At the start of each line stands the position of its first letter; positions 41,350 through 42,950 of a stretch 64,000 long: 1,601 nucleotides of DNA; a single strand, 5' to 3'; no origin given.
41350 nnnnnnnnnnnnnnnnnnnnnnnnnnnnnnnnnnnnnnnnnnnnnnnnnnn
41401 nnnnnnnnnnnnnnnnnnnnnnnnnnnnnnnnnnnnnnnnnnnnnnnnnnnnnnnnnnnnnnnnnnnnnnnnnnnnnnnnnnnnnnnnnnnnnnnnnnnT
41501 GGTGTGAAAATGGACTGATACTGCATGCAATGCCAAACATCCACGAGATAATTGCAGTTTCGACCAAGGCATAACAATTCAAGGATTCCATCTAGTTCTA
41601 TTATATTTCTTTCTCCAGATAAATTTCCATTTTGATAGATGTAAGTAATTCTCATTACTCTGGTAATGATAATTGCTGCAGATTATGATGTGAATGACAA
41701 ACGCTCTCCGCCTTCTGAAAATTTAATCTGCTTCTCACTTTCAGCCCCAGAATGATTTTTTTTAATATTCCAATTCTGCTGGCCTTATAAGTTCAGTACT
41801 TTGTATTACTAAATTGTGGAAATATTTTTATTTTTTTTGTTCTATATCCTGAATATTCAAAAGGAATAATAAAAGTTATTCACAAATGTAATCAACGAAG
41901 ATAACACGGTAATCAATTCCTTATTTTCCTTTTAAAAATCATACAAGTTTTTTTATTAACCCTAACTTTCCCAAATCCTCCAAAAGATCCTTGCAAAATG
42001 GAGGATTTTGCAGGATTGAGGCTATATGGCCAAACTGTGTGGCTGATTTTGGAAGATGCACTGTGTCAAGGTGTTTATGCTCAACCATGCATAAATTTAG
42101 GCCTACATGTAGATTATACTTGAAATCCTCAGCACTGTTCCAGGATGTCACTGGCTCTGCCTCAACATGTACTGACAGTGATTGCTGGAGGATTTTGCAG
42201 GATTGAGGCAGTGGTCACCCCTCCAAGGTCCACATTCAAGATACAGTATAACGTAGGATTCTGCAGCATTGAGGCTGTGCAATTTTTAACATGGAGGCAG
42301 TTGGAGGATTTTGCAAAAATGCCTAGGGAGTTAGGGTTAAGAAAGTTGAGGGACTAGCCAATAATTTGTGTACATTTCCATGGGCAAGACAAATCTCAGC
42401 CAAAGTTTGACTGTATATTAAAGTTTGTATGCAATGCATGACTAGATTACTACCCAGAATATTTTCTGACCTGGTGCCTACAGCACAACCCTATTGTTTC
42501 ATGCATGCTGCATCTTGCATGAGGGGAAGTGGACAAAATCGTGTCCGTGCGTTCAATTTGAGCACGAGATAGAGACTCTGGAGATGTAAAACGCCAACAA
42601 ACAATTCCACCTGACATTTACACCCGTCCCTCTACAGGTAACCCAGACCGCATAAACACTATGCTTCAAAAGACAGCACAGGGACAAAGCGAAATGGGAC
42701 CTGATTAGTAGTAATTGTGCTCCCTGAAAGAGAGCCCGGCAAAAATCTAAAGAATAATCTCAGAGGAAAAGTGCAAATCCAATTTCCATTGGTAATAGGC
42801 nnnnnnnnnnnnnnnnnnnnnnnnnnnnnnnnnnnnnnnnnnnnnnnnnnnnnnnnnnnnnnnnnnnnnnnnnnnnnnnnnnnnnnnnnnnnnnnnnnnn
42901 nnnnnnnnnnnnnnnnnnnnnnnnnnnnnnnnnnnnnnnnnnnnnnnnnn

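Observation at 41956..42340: piggyBac-like MITE with TTAA target-site duplication, and a second copy at about 62.2 kb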

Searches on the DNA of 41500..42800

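Call 39: search_rna_families(source=window, start=41500, end=42800, threshold=evalue, max_evalue=1)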
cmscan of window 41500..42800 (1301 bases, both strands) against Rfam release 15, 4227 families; matches with E-value up to 1: 3.
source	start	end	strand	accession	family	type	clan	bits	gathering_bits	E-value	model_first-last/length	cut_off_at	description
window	42679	42757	+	RF01711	Lnt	Cis-reg;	-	25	55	0.49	1-63/63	no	Lnt RNA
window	41751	41806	+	RF00110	RybB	Gene; sRNA;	-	18.9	40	0.58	1-79/79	no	RybB RNA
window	42534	42571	-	RF01173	snoU105B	Gene; snRNA; snoRNA; CD-box;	CL00075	18.5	49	0.72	1-80/80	no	Small nucleolar RNA U105B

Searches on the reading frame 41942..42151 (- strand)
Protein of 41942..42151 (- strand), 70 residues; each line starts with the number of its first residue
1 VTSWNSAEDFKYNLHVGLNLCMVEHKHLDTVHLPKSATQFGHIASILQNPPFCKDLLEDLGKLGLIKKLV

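Call 42: search_protein_families(library=pfam, proteins=[window:41942-42151:-], max_evalue=1)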
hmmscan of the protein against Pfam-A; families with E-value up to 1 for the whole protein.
seq(70 aa): 0 families

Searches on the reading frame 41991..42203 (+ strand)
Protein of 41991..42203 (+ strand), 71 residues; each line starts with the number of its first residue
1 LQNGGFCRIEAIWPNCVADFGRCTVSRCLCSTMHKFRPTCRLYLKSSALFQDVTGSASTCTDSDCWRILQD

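Call 15: find_homologous_proteins(query=window:41991-42203:+, max_evalue=0.01)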
Query seq(71 aa): no candidate shares three 5-residue words with the query. No homologue found.

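Call 42: search_protein_families(library=pfam, proteins=[window:41991-42203:+], max_evalue=1)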
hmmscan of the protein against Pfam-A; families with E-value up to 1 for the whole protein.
seq(71 aa): 0 families

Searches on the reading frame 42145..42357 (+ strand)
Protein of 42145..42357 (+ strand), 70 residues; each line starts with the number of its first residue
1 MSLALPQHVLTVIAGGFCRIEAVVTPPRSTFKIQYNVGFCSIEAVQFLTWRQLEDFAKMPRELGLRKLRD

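Call 42: search_protein_families(library=pfam, proteins=[window:42145-42354:+], max_evalue=1)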
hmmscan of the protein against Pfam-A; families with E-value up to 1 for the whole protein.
seq(70 aa): 1 family
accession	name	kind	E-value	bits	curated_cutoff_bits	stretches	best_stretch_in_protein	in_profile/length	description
PF00048.25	IL8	-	0.042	14.5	21.3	0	31-52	20-41/60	Small cytokines (intecrine/chemokine), interleukin-8 like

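Call 53: find_encoding_contigs(protein=window:42145-42357:+, flank=3000, max_places=6)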
Protein window:42145-42357:+ (70 aa): no gene with exactly this product is on record in the collection.
